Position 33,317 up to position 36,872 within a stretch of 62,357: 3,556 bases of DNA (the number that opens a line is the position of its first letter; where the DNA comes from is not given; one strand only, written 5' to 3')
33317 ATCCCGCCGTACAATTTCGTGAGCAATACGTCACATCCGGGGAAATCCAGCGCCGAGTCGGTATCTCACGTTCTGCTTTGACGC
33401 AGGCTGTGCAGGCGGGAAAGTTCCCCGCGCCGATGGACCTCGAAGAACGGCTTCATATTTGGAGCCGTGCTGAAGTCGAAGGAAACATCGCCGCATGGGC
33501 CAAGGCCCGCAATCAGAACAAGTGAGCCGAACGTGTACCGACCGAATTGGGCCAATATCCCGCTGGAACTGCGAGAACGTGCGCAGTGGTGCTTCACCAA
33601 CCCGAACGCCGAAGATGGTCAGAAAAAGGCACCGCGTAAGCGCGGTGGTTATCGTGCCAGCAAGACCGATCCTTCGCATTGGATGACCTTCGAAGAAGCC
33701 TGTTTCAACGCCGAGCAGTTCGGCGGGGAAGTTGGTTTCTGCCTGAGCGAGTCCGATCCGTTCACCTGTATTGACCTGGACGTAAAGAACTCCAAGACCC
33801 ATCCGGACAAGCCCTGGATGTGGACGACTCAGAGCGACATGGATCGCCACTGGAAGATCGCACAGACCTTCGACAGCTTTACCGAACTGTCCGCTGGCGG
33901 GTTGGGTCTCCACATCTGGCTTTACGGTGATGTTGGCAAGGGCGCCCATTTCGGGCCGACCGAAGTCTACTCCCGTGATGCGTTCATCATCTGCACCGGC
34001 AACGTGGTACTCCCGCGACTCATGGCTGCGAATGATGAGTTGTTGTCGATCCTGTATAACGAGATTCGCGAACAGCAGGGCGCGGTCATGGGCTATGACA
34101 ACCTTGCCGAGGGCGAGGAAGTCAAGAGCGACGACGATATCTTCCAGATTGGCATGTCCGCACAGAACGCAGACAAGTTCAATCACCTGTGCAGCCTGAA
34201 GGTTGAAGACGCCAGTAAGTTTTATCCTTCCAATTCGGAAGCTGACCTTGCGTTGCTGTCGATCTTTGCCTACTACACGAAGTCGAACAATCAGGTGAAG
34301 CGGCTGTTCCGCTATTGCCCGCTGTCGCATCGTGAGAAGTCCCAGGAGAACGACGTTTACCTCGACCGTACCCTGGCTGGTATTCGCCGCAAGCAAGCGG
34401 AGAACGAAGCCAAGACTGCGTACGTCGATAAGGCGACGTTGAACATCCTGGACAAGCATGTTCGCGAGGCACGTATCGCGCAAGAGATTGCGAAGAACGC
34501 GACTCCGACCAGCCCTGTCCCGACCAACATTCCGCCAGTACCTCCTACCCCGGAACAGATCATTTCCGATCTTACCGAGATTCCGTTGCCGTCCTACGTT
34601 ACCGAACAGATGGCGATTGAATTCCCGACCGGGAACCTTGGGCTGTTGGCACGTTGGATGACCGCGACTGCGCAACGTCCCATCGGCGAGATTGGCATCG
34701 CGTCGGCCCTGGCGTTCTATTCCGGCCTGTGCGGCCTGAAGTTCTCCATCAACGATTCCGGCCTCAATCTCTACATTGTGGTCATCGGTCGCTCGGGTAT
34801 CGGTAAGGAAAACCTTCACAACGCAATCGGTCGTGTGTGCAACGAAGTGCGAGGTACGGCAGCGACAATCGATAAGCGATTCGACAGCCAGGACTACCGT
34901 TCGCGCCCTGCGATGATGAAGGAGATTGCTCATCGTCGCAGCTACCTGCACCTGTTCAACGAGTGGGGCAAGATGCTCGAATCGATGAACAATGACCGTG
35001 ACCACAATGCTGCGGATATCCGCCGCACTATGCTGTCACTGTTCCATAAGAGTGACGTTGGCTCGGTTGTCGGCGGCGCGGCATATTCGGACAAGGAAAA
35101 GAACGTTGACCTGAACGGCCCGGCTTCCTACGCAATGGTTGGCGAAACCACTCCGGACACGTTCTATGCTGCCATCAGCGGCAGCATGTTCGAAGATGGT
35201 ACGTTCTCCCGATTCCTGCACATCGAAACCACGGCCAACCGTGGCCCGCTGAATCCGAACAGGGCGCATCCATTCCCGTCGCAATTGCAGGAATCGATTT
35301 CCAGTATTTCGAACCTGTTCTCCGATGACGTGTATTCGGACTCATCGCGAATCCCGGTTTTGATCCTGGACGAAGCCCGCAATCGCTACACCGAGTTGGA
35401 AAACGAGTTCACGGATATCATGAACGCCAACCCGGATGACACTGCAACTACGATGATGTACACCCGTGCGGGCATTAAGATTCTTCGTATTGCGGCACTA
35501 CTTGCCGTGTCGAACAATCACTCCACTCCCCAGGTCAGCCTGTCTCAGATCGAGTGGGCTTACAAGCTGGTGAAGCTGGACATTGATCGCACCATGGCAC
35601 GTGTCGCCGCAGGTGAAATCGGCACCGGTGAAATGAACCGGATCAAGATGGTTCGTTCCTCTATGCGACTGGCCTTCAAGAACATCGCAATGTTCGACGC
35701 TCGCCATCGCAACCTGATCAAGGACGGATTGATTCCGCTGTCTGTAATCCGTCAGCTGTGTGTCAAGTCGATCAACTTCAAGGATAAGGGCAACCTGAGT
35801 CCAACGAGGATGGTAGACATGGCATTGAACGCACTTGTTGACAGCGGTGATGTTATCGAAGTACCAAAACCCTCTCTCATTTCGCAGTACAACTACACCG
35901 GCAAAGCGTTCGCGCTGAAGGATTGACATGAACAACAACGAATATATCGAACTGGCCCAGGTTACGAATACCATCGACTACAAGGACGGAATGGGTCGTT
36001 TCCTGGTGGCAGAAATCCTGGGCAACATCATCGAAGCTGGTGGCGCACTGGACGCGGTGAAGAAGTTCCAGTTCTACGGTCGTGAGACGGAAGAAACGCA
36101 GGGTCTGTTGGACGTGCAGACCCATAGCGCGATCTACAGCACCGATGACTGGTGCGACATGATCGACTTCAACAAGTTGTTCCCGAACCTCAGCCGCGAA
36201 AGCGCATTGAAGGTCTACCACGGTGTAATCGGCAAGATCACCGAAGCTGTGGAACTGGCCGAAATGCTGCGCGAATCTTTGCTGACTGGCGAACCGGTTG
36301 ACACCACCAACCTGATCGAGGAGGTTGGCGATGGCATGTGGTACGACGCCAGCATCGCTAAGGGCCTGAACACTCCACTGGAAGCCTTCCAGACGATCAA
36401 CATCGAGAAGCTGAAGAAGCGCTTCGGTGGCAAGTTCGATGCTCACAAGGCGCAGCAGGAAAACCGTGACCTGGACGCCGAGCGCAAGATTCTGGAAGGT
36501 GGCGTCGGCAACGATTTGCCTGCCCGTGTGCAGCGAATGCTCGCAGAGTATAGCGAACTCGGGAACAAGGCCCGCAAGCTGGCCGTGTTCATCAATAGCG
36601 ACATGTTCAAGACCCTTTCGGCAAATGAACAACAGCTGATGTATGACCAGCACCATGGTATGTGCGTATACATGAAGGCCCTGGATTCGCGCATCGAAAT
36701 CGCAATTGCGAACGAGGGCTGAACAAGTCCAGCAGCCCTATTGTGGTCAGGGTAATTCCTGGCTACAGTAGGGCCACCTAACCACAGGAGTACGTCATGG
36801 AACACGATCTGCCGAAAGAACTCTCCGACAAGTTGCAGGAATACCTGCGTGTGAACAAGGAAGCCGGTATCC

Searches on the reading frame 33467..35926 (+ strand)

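Call 88: search_protein_families(library=phrogs, proteins=[window:33467-35926:+], max_evalue=0.00001)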
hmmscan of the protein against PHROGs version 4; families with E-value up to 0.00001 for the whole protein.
window:33467-35926:+ (819 aa): 6 families
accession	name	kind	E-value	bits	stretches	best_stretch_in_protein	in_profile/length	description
phrog_3022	-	DNA, RNA and nucleotide metabolism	1.1e-155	521.2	1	27-810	5-781/788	DNA primase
phrog_1829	-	DNA, RNA and nucleotide metabolism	6.9e-36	124.7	1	29-305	4-288/772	DNA primase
phrog_13901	-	DNA, RNA and nucleotide metabolism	6.1e-32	112.1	1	27-326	7-306/341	DNA primase/helicase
phrog_8643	-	DNA, RNA and nucleotide metabolism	2.7e-18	67.4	1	29-180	35-170/179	DNA polymerase/primase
phrog_10514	-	DNA, RNA and nucleotide metabolism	2.6e-13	50.1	1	396-698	349-656/750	DNA primase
phrog_15962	-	DNA, RNA and nucleotide metabolism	3.9e-06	26.4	1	28-179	28-186/835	DNA primase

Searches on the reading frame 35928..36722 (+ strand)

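Call 88: search_protein_families(library=phrogs, proteins=[window:35928-36722:+], max_evalue=0.00001)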
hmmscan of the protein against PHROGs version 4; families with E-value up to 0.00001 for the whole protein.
window:35928-36722:+ (264 aa): 5 families
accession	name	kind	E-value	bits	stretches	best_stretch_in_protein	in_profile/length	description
phrog_229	-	other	1.8e-36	127.4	1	2-197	180-375/533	MazG-like pyrophosphatase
phrog_37613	-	other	5.5e-17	62.9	1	3-189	217-385/394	MazG-like pyrophosphatase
phrog_774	-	unknown function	9.6e-16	59.2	1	196-261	62-127/134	-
phrog_32732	-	unknown function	4.6e-07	30.6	1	195-256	93-156/159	-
phrog_3934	-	unknown function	5e-06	27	1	180-259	108-170/336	-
